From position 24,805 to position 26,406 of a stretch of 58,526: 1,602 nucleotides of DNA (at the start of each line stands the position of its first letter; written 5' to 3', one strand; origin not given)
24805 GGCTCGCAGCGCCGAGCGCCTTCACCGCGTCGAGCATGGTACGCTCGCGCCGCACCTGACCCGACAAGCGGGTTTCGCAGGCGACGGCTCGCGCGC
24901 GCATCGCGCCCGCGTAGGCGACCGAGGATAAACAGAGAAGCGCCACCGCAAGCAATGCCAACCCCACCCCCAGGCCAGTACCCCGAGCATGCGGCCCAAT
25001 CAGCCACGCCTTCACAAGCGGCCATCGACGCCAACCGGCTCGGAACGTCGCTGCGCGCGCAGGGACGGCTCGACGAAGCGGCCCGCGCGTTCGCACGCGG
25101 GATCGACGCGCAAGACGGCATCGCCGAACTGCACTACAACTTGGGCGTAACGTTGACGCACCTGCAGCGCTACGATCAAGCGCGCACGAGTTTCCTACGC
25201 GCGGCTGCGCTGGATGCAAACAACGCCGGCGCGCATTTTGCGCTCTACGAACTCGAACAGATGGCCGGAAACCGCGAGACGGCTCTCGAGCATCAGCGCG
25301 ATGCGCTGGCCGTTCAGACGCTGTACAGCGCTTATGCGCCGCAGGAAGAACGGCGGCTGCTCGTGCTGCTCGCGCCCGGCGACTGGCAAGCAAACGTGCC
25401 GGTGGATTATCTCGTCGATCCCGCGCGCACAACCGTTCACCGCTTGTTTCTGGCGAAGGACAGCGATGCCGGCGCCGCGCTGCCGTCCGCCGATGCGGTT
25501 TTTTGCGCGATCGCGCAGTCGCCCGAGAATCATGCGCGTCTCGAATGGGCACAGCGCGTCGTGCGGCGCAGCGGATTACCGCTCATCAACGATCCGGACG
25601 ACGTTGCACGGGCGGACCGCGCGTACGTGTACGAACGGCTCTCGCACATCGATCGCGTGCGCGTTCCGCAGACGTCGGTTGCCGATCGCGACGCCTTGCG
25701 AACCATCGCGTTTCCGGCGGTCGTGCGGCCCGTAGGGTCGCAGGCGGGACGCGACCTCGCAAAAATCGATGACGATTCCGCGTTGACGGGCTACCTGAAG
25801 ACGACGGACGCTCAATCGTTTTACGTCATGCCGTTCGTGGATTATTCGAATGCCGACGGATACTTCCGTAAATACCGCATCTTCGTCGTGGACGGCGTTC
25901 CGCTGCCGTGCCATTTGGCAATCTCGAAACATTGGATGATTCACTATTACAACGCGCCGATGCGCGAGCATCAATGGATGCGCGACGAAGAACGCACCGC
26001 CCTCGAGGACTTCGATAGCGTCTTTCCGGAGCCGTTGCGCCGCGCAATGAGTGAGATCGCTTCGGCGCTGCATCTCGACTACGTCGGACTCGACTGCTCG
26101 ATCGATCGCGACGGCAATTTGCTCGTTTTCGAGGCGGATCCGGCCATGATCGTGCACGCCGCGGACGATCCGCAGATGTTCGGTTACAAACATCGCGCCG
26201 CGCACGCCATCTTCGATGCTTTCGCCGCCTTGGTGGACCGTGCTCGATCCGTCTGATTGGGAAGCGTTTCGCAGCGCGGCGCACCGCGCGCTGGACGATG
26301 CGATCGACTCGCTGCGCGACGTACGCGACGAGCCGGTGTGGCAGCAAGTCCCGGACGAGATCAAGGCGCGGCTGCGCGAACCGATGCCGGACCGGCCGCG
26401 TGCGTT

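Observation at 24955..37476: Candidate locus: ligase + decarboxylase + STAND/LuxR regulator feeding into four lipoprotein sedolisins and an orphan STAS protein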

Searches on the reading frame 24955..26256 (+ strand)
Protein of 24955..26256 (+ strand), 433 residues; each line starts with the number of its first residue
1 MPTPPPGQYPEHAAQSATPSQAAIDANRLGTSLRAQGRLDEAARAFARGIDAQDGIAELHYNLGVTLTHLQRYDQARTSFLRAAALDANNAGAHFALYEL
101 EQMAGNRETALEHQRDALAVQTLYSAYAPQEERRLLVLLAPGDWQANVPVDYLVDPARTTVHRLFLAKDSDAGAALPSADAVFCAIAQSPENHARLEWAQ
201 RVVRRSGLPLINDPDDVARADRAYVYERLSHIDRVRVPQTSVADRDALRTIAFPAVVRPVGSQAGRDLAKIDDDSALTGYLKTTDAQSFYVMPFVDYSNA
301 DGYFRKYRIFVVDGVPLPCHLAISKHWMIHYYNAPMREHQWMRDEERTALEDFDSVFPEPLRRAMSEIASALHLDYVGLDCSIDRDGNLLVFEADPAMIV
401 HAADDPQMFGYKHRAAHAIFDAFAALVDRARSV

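Call 4: search_protein_families(library=pfam, proteins=[window:24955-26256:+], max_evalue=0.01)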
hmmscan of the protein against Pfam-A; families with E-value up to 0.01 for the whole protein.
window:24955-26256:+ (433 aa): 13 families
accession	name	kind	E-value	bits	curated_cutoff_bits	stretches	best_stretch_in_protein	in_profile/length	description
PF07719.23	TPR_2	-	1.4e-09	37.7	27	1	57-90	1-34/34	Tetratricopeptide repeat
PF00515.34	TPR_1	-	6.2e-09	35.7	27.8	1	57-90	1-34/34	Tetratricopeptide repeat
PF13432.12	TPR_16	-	1.2e-08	35.7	32.7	1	28-90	2-64/65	Tetratricopeptide repeat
PF13414.12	TPR_11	-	7.6e-08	32.4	26.8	1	70-97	7-34/42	TPR repeat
PF13181.12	TPR_8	-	2.5e-06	27.6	25.7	1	57-90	1-34/34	Tetratricopeptide repeat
PF13424.12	TPR_12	-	5.3e-06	27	30.1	1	56-120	2-74/77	Tetratricopeptide repeat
PF13374.12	TPR_10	-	4.2e-05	23.9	27.5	0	27-48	6-27/42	Tetratricopeptide repeat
PF13431.12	TPR_17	-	6.3e-05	23.4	24.4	0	48-77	4-33/34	Tetratricopeptide repeat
PF13176.12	TPR_7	-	0.00056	20.2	27.9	0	60-88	2-32/36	Tetratricopeptide repeat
PF14559.12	TPR_19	-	0.0028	18.4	25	1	33-91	1-59/68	Tetratricopeptide repeat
PF13174.12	TPR_6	-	0.0042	18.1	26.3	0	28-48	5-25/33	Tetratricopeptide repeat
PF07721.20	TPR_4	-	0.006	17.5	27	0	29-48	7-26/26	Tetratricopeptide repeat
PF13428.12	TPR_14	-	0.0092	17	23.5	0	29-64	7-42/44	Tetratricopeptide repeat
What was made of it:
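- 24955..26256 (+): Module 1, gene 1: TPR + RimK/LysX-like ATP-grasp ligase (433 aa). TPR Pfam hits (call 4).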

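Call 5: search_protein_families(library=ncbifam, proteins=[window:24955-26256:+], max_evalue=0.01)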
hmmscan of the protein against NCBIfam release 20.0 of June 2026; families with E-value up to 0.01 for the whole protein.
window:24955-26256:+ (433 aa): 12 families
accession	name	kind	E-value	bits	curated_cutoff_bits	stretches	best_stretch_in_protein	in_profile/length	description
TIGR02552.1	LcrH_SycD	equivalog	1.3e-08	34.7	104.8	1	35-133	30-128/136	SycD/LcrH family type III secretion system chaperone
NF040959.1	MamA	equivalog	1e-06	28.3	200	1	28-121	76-169/204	magnetosome protein MamA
TIGR02144.1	LysX_arch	equivalog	2.2e-06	27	275.6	1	193-328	58-199/281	lysine biosynthesis protein LysX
TIGR00768.1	rimK_fam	subfamily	1.8e-05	24.3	143.4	1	175-314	44-185/276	RimK family alpha-L-glutamate ligase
TIGR02521.1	type_IV_pilW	equivalog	9.2e-05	22.1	154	1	18-111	95-189/234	type IV pilus biogenesis/stability protein PilW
NF040720.1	MptN_Meth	equivalog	0.00018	20.7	350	1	202-317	81-200/291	tetrahydromethanopterin:alpha-L-glutamate ligase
TIGR04443.1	F420_CofF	equivalog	0.00064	18.8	300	1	250-339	127-215/283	coenzyme gamma-F420-2:alpha-L-glutamate ligase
NF033762.1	social_mot_Tgl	equivalog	0.001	18.5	225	0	56-125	30-100/252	social motility TPR repeat lipoprotein Tgl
TIGR02917.1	PEP_TPR_lipo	equivalog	0.0029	15.5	312.2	1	36-119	444-527/899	XrtA/PEP-CTERM system TPR-repeat protein PrsT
NF033758.1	gliding_GltE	equivalog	0.0032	16.5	225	1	49-119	216-284/411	adventurous gliding motility TPR repeat lipoprotein GltE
NF053607.1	CHU_0125_OmpA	equivalog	0.0051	15.4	620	1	30-106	60-136/639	CHU_0125 family OmpA-like outer membrane integrity protein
NF033920.0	C39_PA2778_fam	equivalog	0.0078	15.6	150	0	27-86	194-253/255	PA2778 family cysteine peptidase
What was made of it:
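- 24955..26256 (+): LysX/RimK NCBIfam hits, E 2e-6 (call 5).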

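Call 6: search_solved_structures(query=window:24955-26256:+, max_evalue=1, show_alignments=2)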
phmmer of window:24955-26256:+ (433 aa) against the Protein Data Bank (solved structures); distinct sequences matched with E-value up to 1: 103 (the best 60 are shown).
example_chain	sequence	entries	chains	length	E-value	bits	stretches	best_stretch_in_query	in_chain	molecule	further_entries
9qhb_A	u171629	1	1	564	3.4e-17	65.8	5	28-120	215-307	Engineered tetratricopeptide repeat protein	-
8bu0_A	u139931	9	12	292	3.6e-14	55.8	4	28-120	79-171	Consensus tetratricopeptide repeat protein | Crystal structure of an 8-repeat consensus TPR superhelix with Zinc. | Monomer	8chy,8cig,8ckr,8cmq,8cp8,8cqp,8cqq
7yeh_B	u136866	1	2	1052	3.8e-11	45.8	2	19-121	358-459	UDP-N-acetylglucosamine--peptide N-acetylglucosaminyltransferase 110 kDa subunit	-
7yea_A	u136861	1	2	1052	3.8e-11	45.8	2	19-121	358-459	UDP-N-acetylglucosamine--peptide N-acetylglucosaminyltransferase 110 kDa subunit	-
7ntf_A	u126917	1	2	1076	4.3e-11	45.6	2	19-121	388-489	Isoform 1 of UDP-N-acetylglucosamine--peptide N-acetylglucosaminyltransferase 110 kDa subu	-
7y4i_A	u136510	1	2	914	8.3e-10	41.4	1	22-120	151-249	Probable UDP-N-acetylglucosamine--peptide N-acetylglucosaminyltransferase SPINDLY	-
6b85_J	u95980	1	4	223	9.2e-10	41.3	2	28-94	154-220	TMHC4_R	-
8dtf_A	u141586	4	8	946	1e-09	41.1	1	22-120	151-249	Probable UDP-N-acetylglucosamine--peptide N-acetylglucosaminyltransferase SPINDLY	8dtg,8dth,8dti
9qhc_A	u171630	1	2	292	5.8e-09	38.6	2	28-120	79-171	Engineered tetratricopeptide repeat protein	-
1w3b_A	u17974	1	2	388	7.1e-09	38.4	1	23-122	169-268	UDP-N-ACETYLGLUCOSAMINE--PEPTIDE N-ACETYLGLUCOSAMINYLTRANSFERASE 110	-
6eou_A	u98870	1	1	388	2.2e-08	36.8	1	23-122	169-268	UDP-N-acetylglucosamine--peptide N-acetylglucosaminyltransferase 110 kDa subunit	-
8far_A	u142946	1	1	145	4.8e-08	35.6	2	28-94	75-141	I432-1-CC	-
8cus_A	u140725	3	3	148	1.6e-07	33.9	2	28-89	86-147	I432-1(NaCl) Chain A | I432-1(Imd) Chain A | I432-1-X3 Chain A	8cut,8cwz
1na0_A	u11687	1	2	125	5e-07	32.3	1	22-121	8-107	designed protein CTPR3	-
8ch0_A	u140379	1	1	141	2.6e-06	29.9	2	28-118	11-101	Consensus tetratricopeptide repeat protein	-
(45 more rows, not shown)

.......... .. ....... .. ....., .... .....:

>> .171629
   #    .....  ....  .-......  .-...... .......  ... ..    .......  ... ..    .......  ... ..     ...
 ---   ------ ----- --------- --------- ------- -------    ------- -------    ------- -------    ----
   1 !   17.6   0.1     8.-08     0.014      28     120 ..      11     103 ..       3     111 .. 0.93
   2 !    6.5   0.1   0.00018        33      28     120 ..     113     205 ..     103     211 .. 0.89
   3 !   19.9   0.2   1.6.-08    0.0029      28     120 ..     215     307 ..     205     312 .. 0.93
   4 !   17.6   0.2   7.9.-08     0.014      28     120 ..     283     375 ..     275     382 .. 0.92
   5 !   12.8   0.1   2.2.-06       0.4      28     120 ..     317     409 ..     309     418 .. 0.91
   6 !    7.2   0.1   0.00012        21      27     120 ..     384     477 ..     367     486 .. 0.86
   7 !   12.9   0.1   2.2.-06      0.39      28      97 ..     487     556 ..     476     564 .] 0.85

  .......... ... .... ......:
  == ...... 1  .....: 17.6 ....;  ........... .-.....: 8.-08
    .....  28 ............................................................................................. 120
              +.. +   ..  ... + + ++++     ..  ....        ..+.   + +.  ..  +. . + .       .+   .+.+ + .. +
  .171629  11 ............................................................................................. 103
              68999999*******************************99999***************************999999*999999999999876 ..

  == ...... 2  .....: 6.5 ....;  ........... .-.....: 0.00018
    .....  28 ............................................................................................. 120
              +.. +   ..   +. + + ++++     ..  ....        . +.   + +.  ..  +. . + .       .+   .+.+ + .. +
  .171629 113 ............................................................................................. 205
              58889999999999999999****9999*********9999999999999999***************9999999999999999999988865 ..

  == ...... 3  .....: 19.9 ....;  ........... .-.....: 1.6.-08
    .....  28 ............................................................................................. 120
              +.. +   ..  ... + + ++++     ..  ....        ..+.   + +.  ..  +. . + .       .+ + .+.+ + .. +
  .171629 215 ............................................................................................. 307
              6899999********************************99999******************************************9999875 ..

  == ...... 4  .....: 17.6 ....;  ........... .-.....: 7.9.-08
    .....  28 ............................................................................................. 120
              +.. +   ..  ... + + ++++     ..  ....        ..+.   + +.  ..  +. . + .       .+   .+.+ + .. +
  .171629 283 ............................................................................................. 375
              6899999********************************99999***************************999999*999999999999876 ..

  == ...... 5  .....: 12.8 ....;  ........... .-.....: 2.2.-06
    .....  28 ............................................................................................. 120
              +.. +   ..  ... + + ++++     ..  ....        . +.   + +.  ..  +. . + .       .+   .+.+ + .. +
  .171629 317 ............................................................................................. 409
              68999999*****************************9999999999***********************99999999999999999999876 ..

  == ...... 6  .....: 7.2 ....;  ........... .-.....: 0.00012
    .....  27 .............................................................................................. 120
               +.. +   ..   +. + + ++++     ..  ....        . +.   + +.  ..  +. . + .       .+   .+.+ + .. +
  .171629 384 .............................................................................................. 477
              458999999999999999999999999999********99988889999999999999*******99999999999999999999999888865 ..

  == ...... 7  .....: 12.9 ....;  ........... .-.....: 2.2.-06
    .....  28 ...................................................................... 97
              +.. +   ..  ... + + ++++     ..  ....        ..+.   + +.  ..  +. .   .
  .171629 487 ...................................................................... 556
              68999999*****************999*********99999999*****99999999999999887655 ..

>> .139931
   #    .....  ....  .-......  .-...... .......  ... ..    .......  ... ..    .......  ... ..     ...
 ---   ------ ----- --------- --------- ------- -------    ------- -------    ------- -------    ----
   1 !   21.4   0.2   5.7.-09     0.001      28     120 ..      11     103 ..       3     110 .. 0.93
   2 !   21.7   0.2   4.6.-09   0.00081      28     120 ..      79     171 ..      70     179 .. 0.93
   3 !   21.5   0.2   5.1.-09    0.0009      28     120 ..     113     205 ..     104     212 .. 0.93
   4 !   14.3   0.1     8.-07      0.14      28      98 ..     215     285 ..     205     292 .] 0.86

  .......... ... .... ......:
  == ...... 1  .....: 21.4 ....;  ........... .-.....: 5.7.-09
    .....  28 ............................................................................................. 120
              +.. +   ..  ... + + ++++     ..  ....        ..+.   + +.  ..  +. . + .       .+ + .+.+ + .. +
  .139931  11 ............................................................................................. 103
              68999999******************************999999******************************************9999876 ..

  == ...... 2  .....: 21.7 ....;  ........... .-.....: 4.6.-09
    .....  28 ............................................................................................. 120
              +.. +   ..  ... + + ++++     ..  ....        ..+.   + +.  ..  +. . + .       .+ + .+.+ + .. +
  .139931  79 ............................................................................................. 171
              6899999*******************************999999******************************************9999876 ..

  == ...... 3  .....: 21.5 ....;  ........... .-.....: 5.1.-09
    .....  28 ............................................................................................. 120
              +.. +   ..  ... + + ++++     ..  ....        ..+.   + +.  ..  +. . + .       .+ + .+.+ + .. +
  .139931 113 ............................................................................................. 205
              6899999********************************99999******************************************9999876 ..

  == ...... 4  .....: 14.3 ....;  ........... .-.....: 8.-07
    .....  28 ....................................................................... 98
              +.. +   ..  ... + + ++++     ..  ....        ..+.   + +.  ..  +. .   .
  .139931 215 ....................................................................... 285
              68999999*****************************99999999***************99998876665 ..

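Call 8: find_homologous_proteins(query=window:24955-26256:+, max_evalue=0.00001)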
Query window:24955-26256:+ (433 aa): 374 proteins with E <= 0.00001 among 8000 candidates; the best 120 are listed.
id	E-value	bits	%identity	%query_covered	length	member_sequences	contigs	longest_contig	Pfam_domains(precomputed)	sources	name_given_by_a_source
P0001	7.3e-285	962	99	100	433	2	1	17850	PF13414.13,PF00515.35,PF13424.13,PF13432.13,PF13181.13,PF07719.24,PF13374.13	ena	-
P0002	1.7e-233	793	83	100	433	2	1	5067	PF13414.13,PF00515.35,PF13424.13,PF13432.13,PF13181.13,PF07719.24,PF13374.13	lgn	-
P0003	7.2e-166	570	64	94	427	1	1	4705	PF14559.13,PF13414.13,PF13432.13,PF13428.13,PF07719.24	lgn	-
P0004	4.5e-165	568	64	96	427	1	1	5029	PF14559.13,PF13414.13,PF00515.35,PF13424.13,PF13176.13,PF13432.13,PF13181.13,PF07719.24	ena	-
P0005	6.9e-162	557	63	96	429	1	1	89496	PF14559.13,PF13414.13,PF00515.35,PF13424.13,PF13176.13,PF13432.13,PF13428.13,PF13181.13,PF07719.24,PF13174.13,PF13374.13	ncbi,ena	-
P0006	6.2e-160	551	62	97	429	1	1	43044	PF13414.13,PF07719.24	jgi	jgi:tetratricopeptide (TPR) repeat protein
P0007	1.9e-155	536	59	95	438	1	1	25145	PF14559.13,PF13414.13,PF00515.35,PF13432.13,PF13428.13,PF07719.24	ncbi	-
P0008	2.7e-154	532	61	93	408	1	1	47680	PF14559.13,PF13414.13,PF00515.35,PF07719.24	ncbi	ncbi:MAG: tetratricopeptide repeat protein [Candidatus Baltobacteraceae bacterium]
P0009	1.1e-153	530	60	95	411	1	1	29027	PF14559.13,PF13414.13,PF13432.13,PF07719.24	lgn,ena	-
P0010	1.7e-145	503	53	96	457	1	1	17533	PF13431.13,PF09976.16,PF13414.13,PF13176.13,PF13428.13,PF13374.13,PF07721.21,PF14559.13,PF00515.35,PF13424.13,PF13432.13,PF13181.13,PF07719.24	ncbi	-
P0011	7.8e-144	498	53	97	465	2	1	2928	PF14559.13,PF13431.13,PF13414.13,PF00515.35,PF13432.13,PF13428.13,PF13181.13,PF07719.24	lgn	-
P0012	8.7e-142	491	53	100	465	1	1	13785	PF14559.13,PF00515.35,PF13432.13,PF13428.13,PF07719.24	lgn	-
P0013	2.0e-141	490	53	94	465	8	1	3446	PF13431.13,PF13414.13,PF13176.13,PF13428.13,PF13374.13,PF14559.13,PF00515.35,PF13424.13,PF13432.13,PF13181.13,PF07719.24,PF13174.13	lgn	-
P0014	9.7e-141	488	55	96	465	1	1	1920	PF14559.13,PF13414.13,PF13371.13,PF00515.35,PF13424.13,PF13432.13,PF13428.13,PF13181.13,PF07719.24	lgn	-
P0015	2.6e-140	486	54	95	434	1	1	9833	PF14559.13,PF13414.13,PF00515.35,PF13432.13,PF13428.13,PF13181.13,PF07719.24,PF13374.13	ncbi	-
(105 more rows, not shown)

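Call 10: find_related_loci(query=A1, collection=genome_contigs, flank=10000)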
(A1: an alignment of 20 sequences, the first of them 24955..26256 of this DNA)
Query A1 (433 aa) in genome_contigs; peptide patterns used: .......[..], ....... (x = any residue, [..] = any of these).
120 stretches matched a pattern; 96 encode a relative of the query (tblastn E <= 1e-3); the best 80 are kept; 80 distinct loci.
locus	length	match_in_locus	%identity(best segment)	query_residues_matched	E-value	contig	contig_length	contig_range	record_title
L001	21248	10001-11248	62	20-432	5e-162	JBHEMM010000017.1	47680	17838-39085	MAG: Candidatus Baltobacteraceae bacterium isolate S3_bin.28.strict S3_NODE_17, whole genome shotgun sequence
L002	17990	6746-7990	59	20-432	1e-159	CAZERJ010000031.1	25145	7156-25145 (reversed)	MAG TPA_asm: uncultured bacterium isolate SRP272529_co2_312 genome assembly, contig: NODE_3090_length_25145_cov_10.16365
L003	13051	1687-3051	53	17-432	1e-147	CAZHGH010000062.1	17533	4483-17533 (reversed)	MAG TPA_asm: uncultured bacterium isolate SRP272529_co1_161 genome assembly, contig: NODE_5420_length_17533_cov_186.4957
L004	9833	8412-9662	54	17-428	6e-146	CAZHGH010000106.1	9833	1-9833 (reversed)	MAG TPA_asm: uncultured bacterium isolate SRP272529_co1_161 genome assembly, contig: NODE_12789_length_9833_cov_308.0802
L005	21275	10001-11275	55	13-432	7e-142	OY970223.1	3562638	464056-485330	MAG: Candidatus Eremiobacteraeota bacterium isolate MFD09603.bin.c.5 genome assembly, chromosome: 1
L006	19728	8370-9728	53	19-432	6e-137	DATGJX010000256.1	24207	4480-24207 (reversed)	MAG TPA_asm: Candidatus Baltobacteraceae bacterium isolate SMAG_U9844 k141_826563, whole genome shotgun sequence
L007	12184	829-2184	52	20-432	4e-137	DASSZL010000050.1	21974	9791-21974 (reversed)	MAG TPA_asm: Candidatus Baltobacteraceae bacterium isolate SMAG_U708 k141_376867, whole genome shotgun sequence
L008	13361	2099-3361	55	17-432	1e-136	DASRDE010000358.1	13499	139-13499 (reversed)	MAG TPA_asm: Candidatus Baltobacteraceae bacterium isolate SMAG_U9972 k141_38067, whole genome shotgun sequence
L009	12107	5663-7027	51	15-432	1e-136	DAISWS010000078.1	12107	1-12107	MAG TPA_asm: Candidatus Baltobacteraceae bacterium isolate CTOTU3117 NODE_974_length_12107_cov_3.703120, whole genome sh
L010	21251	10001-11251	55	21-432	2e-136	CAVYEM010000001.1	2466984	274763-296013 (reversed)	MAG: Candidatus Eremiobacteraeota bacterium isolate MFD09603.bin.2.169 genome assembly, contig: contig_7185, whole genom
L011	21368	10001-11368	50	15-432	4e-132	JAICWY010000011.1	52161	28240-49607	MAG: Candidatus Eremiobacteria bacterium isolate LS_FP_2_bin.76 k141_647801_length_52161_cov_32.7708, whole genome shotg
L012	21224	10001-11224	53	30-432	5e-129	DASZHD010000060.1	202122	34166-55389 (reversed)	MAG TPA_asm: Candidatus Baltobacteraceae bacterium isolate SMAG_U6566 k141_4385212, whole genome shotgun sequence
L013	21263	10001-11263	50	17-432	6e-127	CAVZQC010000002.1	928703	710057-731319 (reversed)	MAG: Candidatus Eremiobacteraeota bacterium isolate MFD09603.bin.2.302 genome assembly, contig: contig_14237, whole geno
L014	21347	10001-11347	49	13-423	2e-126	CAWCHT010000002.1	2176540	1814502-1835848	MAG: Candidatus Eremiobacteraeota bacterium isolate MFD09603.bin.1.123 genome assembly, contig: contig_7336, whole genom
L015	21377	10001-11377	51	13-432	4e-125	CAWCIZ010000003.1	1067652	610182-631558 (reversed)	MAG: Candidatus Eremiobacteraeota bacterium isolate MFD09603.bin.2.176 genome assembly, contig: contig_17300, whole geno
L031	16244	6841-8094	43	15-429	4e-101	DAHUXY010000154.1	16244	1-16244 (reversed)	MAG TPA_asm: Vulcanimicrobiota bacterium isolate clean1659 k141_967064, whole genome shotgun sequence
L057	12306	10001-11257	41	16-431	3e-94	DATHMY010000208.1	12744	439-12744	MAG TPA_asm: Candidatus Acidoferrum sp. isolate SMAG_U12644 k141_1689895, whole genome shotgun sequence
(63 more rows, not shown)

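Call 13: find_encoding_contigs(protein=P0001, flank=10000, max_places=3)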
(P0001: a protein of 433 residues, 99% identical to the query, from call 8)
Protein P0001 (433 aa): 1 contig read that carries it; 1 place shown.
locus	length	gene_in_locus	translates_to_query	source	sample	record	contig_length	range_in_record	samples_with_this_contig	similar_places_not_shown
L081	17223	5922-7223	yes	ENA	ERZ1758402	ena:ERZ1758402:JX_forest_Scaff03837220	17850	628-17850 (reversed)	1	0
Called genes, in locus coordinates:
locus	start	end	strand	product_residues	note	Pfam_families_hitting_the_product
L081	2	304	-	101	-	?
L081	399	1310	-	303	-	PF00005:ABC_tran, PF13304:AAA_21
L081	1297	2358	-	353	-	-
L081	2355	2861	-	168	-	PF04542:Sigma70_r2, PF08281:Sigma70_r4_2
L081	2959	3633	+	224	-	PF00696:AA_kinase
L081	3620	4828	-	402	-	PF16491:Peptidase_M48_N, PF01435:Peptidase_M48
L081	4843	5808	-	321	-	PF00990:GGDEF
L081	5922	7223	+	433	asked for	PF00515:TPR_1 (faint), PF13181:TPR_8 (faint), PF13374:TPR_10 (faint), PF13424:TPR_12 (faint), PF13432:TPR_16, PF13414:TPR_11 (faint), PF07719:TPR_2 (weak)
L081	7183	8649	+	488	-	PF00282:Pyridoxal_deC, PF01212:Beta_elim_lyase, PF00266:Aminotran_5 (weak)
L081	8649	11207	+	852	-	PF13191:AAA_16 (weak), PF13401:AAA_22 (weak), PF13936:HTH_38 (faint), PF25873:WHD_MalT, PF00196:GerE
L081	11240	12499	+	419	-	-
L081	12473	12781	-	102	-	PF01740:STAS, PF13466:STAS_2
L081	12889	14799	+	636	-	PF09286:Pro-kuma_activ, PF00082:Peptidase_S8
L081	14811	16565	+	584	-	PF09286:Pro-kuma_activ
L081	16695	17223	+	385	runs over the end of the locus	?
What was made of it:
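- Checked: WHD_MalT is on record for the near-identical protein (call 13).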
